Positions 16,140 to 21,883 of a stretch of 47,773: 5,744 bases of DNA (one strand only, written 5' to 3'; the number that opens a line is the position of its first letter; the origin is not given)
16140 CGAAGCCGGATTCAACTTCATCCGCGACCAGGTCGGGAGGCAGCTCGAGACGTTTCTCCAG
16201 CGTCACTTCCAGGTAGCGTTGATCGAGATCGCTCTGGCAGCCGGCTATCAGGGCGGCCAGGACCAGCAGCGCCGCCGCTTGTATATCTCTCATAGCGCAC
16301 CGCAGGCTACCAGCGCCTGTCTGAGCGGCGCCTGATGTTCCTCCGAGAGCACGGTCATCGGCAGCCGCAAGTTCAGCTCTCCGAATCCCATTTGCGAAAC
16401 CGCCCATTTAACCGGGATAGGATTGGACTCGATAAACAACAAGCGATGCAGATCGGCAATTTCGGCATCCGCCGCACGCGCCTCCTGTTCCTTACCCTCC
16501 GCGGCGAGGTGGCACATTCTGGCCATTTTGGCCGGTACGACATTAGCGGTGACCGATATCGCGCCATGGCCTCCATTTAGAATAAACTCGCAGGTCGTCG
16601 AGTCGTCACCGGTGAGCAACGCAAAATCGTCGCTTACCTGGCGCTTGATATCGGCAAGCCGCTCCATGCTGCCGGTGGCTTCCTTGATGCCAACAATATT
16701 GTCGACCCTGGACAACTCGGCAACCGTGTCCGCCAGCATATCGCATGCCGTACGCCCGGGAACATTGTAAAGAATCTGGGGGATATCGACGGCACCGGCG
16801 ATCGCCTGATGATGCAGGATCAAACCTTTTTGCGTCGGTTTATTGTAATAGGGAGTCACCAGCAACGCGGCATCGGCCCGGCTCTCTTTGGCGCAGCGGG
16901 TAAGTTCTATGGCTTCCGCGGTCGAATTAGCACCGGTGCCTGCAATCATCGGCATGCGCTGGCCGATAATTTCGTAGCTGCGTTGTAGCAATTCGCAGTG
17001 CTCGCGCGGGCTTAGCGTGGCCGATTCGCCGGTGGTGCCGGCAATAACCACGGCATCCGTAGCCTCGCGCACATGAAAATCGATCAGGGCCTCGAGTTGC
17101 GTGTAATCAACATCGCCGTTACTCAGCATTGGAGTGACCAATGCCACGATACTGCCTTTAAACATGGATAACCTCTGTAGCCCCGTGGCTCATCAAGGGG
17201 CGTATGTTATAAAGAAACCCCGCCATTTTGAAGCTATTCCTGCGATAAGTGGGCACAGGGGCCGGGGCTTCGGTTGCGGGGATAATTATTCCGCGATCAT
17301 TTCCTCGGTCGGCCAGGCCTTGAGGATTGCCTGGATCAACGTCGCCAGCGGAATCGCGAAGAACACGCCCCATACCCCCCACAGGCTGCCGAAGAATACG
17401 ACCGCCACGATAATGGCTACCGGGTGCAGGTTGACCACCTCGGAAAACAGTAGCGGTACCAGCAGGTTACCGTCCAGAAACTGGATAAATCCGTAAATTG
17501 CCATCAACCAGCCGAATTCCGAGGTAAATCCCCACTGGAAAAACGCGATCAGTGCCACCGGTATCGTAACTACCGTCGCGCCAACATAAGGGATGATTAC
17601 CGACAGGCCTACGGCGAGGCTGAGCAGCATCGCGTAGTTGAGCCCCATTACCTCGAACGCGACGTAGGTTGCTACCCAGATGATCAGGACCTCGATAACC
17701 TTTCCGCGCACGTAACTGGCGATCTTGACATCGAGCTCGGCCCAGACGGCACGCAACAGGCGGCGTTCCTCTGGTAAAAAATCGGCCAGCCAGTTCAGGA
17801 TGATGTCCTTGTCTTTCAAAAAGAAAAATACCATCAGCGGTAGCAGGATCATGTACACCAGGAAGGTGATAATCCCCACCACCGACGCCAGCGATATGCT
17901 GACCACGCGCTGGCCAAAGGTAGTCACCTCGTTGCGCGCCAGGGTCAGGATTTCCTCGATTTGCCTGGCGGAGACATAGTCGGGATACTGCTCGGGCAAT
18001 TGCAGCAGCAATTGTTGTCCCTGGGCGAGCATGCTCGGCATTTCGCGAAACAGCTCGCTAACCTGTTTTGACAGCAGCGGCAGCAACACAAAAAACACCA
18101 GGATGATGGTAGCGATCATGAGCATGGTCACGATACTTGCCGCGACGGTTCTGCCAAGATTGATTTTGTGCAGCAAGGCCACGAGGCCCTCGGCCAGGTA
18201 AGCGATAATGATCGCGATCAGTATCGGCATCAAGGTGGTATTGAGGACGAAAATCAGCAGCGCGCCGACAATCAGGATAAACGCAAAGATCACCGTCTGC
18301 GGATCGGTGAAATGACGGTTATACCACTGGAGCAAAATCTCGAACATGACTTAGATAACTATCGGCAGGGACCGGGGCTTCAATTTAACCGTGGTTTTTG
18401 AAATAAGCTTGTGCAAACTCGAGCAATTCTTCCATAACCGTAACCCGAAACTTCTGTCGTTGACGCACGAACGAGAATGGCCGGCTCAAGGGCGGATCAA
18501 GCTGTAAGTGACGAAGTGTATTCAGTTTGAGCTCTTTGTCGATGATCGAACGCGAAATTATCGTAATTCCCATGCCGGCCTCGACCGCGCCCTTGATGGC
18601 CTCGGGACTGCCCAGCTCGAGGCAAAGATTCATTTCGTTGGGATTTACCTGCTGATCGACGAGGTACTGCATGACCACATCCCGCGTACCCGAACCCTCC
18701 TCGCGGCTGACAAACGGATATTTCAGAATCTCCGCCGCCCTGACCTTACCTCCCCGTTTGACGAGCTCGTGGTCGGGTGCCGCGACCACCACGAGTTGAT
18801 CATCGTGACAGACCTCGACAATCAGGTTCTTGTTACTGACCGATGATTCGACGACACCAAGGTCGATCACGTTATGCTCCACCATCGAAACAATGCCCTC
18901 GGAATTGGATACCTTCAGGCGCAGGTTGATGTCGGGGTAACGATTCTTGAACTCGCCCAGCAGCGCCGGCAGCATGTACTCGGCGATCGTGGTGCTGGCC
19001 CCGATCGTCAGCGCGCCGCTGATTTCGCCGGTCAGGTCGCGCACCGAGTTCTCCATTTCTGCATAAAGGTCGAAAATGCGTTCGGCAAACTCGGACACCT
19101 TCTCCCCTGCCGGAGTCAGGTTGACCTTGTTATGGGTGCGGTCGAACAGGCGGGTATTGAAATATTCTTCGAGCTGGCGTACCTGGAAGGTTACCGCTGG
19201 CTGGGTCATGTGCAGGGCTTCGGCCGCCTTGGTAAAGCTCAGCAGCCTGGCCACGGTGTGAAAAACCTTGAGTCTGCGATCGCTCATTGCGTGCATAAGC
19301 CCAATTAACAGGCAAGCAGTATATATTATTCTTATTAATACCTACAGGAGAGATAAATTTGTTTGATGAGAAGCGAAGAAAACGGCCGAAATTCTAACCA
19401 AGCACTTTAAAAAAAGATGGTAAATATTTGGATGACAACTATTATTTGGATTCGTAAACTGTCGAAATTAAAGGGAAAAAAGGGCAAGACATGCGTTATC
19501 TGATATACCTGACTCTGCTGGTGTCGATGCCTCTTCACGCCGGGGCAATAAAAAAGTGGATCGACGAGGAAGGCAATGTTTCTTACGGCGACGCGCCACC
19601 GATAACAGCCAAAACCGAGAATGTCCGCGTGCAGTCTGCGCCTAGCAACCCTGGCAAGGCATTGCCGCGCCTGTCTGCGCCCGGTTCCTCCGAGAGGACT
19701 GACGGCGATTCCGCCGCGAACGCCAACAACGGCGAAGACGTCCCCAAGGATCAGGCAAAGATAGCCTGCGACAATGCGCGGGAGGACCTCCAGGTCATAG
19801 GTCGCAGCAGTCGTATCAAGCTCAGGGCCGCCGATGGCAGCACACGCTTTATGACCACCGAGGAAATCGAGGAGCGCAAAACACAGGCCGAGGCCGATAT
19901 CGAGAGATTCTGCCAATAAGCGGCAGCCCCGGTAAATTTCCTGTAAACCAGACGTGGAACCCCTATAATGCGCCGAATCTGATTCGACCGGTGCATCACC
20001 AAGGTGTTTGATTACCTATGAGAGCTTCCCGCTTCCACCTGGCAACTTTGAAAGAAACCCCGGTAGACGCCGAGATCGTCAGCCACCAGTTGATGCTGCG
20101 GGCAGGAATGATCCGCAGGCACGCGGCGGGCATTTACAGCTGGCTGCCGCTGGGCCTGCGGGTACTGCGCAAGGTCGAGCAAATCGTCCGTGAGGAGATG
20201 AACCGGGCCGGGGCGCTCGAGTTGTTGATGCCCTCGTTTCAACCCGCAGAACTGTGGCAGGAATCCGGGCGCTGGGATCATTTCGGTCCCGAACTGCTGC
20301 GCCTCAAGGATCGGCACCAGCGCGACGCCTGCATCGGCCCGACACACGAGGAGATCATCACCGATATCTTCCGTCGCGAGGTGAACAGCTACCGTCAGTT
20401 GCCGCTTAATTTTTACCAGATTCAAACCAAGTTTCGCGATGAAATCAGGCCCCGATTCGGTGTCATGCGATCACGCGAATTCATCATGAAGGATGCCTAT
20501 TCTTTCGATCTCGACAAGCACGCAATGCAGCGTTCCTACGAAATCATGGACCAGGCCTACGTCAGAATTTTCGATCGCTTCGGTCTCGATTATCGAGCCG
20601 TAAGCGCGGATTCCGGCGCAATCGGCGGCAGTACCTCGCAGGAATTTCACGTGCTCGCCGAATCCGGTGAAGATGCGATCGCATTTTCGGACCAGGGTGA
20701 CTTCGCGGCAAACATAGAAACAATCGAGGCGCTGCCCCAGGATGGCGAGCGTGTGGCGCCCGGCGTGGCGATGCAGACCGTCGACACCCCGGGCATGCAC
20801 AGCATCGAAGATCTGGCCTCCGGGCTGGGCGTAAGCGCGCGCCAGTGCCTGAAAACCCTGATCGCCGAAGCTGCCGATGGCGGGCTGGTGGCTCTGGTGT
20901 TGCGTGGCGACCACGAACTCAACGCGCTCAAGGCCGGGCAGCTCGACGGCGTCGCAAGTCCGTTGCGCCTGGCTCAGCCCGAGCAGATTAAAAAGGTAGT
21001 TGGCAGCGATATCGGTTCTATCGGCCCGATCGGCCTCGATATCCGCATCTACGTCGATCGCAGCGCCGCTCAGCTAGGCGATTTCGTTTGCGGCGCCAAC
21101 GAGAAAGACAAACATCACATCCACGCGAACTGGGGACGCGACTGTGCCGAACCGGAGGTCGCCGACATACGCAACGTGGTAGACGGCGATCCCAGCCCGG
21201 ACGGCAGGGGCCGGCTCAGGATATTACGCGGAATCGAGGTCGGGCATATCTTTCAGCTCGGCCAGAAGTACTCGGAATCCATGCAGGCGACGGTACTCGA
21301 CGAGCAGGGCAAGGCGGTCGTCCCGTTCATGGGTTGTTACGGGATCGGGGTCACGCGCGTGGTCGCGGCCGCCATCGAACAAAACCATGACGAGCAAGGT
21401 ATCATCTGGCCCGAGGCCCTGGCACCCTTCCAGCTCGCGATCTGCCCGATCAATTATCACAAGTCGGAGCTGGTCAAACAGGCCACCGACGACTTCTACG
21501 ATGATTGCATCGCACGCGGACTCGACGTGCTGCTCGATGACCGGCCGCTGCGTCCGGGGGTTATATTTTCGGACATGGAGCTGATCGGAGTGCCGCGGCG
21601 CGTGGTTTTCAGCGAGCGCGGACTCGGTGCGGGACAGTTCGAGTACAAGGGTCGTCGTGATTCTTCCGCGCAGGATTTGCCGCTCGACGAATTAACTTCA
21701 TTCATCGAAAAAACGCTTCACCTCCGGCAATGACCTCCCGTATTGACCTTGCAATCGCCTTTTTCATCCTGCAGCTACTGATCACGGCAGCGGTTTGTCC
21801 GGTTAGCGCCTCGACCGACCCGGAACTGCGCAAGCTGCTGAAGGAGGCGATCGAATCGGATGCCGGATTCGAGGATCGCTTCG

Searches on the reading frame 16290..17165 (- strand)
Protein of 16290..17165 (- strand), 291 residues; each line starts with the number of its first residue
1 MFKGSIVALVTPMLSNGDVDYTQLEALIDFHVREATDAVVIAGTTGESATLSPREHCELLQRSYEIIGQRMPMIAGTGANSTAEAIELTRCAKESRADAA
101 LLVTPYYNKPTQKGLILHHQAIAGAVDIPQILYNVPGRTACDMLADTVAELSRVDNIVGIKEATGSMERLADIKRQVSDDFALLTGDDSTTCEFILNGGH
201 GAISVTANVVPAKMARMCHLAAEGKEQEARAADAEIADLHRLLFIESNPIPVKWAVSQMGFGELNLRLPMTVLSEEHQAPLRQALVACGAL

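Call 49: search_protein_families(library=ncbifam, proteins=[window:16290-17165:-], max_evalue=0.00001)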
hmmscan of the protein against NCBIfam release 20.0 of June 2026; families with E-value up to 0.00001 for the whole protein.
window:16290-17165:- (291 aa): 7 families
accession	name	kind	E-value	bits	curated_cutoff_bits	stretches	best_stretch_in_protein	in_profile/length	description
TIGR00674.1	dapA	equivalog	4.9e-104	347.2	206.15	1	4-285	1-283/286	4-hydroxy-tetrahydrodipicolinate synthase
TIGR02313.1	HpaI-NOT-DapA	exception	1.6e-70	237.2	396.7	1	2-290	1-291/294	2,4-dihydroxyhept-2-ene-1,7-dioic acid aldolase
NF003164.0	PRK04147.1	equivalog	4.2e-37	128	281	1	2-283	4-285/294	N-acetylneuraminate lyase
NF002958.0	PRK03620.1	subfamily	1.6e-33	115.9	278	1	9-187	18-192/307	5-dehydro-4-deoxyglucarate dehydratase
TIGR00683.1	nanA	equivalog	5.4e-29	101.4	382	1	3-246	2-245/293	N-acetylneuraminate lyase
TIGR03249.1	KdgD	equivalog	1.4e-28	99.9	373.95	1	10-211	17-218/299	5-dehydro-4-deoxyglucarate dehydratase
NF040954.1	Arch_KDGaldase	equivalog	8.9e-23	81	390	1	6-243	4-235/288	bifunctional 2-dehydro-3-deoxy-phosphogluconate/2-dehydro-3-deoxy-6-phosphogalactonate aldolase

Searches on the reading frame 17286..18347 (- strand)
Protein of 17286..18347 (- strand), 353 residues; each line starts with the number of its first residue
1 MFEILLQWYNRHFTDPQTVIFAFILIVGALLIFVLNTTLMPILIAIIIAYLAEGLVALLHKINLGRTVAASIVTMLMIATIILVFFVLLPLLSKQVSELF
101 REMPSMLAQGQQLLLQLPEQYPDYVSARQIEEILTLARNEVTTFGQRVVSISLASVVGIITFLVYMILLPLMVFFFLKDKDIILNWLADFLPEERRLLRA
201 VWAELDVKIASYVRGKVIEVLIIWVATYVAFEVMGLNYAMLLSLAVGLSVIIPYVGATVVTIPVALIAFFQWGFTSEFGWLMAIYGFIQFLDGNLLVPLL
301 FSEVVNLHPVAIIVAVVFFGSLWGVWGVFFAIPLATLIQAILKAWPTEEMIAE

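Call 49: search_protein_families(library=ncbifam, proteins=[window:17286-18347:-], max_evalue=0.00001)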
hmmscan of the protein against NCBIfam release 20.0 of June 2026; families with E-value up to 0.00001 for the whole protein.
window:17286-18347:- (353 aa): 3 families
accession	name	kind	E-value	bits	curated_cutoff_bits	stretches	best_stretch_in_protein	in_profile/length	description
TIGR02872.1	spore_ytvI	equivalog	4.7e-30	105.2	198.15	1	18-344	2-338/341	sporulation integral membrane protein YtvI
NF045801.1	efflux_ABUW_0982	equivalog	1.3e-23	83.6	675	1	23-343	10-341/392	chloramphenicol efflux transporter CxpE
NF008930.0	PRK12287.1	subfamily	5.6e-08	32.8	318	1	29-346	24-329/344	AI-2E family transporter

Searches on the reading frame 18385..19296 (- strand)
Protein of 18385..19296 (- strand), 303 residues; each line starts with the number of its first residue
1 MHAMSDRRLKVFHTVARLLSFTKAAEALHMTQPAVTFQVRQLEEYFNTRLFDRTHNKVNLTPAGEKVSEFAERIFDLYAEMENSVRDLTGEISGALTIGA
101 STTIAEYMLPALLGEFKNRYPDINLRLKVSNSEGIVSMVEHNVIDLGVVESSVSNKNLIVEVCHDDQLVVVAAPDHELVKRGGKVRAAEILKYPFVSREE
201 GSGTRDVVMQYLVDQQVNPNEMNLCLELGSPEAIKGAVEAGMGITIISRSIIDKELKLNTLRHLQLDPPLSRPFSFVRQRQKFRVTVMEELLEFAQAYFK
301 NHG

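Call 49: search_protein_families(library=ncbifam, proteins=[window:18385-19296:-], max_evalue=0.00001)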
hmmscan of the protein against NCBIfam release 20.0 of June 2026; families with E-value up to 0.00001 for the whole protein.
window:18385-19296:- (303 aa): 54 families (the best 25 are shown)
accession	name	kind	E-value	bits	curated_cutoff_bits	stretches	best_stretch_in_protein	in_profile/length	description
NF040786.1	LysR_Sec_metab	equivalog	5.4e-72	242.3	250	1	4-296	1-295/298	selenium metabolism-associated LysR family transcriptional regulator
NF040889.1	trans_reg_YeiE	equivalog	5.2e-60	203.1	480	1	4-296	3-287/288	DNA-binding transcriptional regulator YeiE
NF008095.0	PRK10837.1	subfamily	8.4e-56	189.3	281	1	5-296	4-287/290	LysR family transcriptional regulator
TIGR03339.1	phn_lysR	subfamily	1.1e-53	182.4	341.1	1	9-286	2-272/279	aminoethylphosphonate catabolism associated LysR family transcriptional regulator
NF045990.1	TransRegCbbRRhodb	equivalog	2.2e-51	174.7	450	1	3-291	5-292/304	LysR family regulator CbbR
NF008416.0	PRK11242.1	equivalog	5.5e-41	140.8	277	1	5-300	2-292/300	transcriptional regulator CynR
NF047520.1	trans_act_CidR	equivalog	9.5e-39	133.3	415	1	6-297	3-290/292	cidABC operon transcriptional activator CidR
NF053705.1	TransRegGltCGpos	equivalog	1.4e-36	126.3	350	1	4-301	1-295/300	glutamate biosynthesis transcriptional regulator GltC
NF009327.0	PRK12684.1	subfamily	6.9e-36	124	402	1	13-255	10-251/313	CysB family HTH-type transcriptional regulator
NF047711.1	PutUtilRegPtrR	equivalog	1.1e-35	123.2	400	1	7-288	4-275/283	putrescine utilization regulator PtrR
NF008722.0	PRK11716.1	equivalog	4.1e-35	121.2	246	1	4-269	1-263/293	HTH-type transcriptional activator IlvY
NF045775.1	acetoin_reg_AlsR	exception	5.5e-35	121.3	430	1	4-257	1-251/290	acetoin biosynthesis transcriptional regulator AlsR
NF008352.0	PRK11139.1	subfamily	1.8e-33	116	288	1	9-285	11-278/305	transcriptional regulator GcvA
NF041036.1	decaheme_TF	subfamily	6.8e-33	114.4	210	1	4-285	1-282/301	multiheme cytochrome-associated LysR family transcriptional regulator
TIGR02424.1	TF_pcaQ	equivalog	2.3e-32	112.1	303.8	1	7-267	6-265/300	pca operon transcription factor PcaQ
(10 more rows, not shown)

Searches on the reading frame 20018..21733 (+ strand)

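Call 49: search_protein_families(library=ncbifam, proteins=[window:20018-21733:+], max_evalue=0.00001)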
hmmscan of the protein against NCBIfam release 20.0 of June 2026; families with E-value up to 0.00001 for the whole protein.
window:20018-21733:+ (571 aa): 9 families
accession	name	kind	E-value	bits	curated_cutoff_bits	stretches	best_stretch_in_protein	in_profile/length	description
NF006625.0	PRK09194.1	equivalog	7e-243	807.6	558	1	1-563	1-558/559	proline--tRNA ligase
TIGR00409.1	proS_fam_II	equivalog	5.6e-224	745.2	306.7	1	1-565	1-567/568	proline--tRNA ligase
NF008979.1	PRK12325.1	exception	2.2e-165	550.8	550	2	1-225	1-225/437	proline--tRNA ligase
TIGR00408.1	proS_fam_I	equivalog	9.8e-36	123.6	437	2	404-568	217-382/475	proline--tRNA ligase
TIGR00418.1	thrS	equivalog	3.9e-23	82.2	383.65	1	34-191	188-345/565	threonine--tRNA ligase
NF003211.1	PRK04173.1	equivalog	5.1e-12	45.4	312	0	123-191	182-250/454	glycine--tRNA ligase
TIGR00389.1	glyS_dimeric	equivalog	4.2e-09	35.5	243.3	0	126-187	180-241/565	glycine--tRNA ligase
TIGR00011.1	YbaK_EbsC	equivalog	1.6e-08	34.4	153.25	1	262-354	27-120/152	Cys-tRNA(Pro) deacylase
NF003068.0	PRK03991.1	equivalog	5e-08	31.8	484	0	122-195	301-376/613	threonine--tRNA ligase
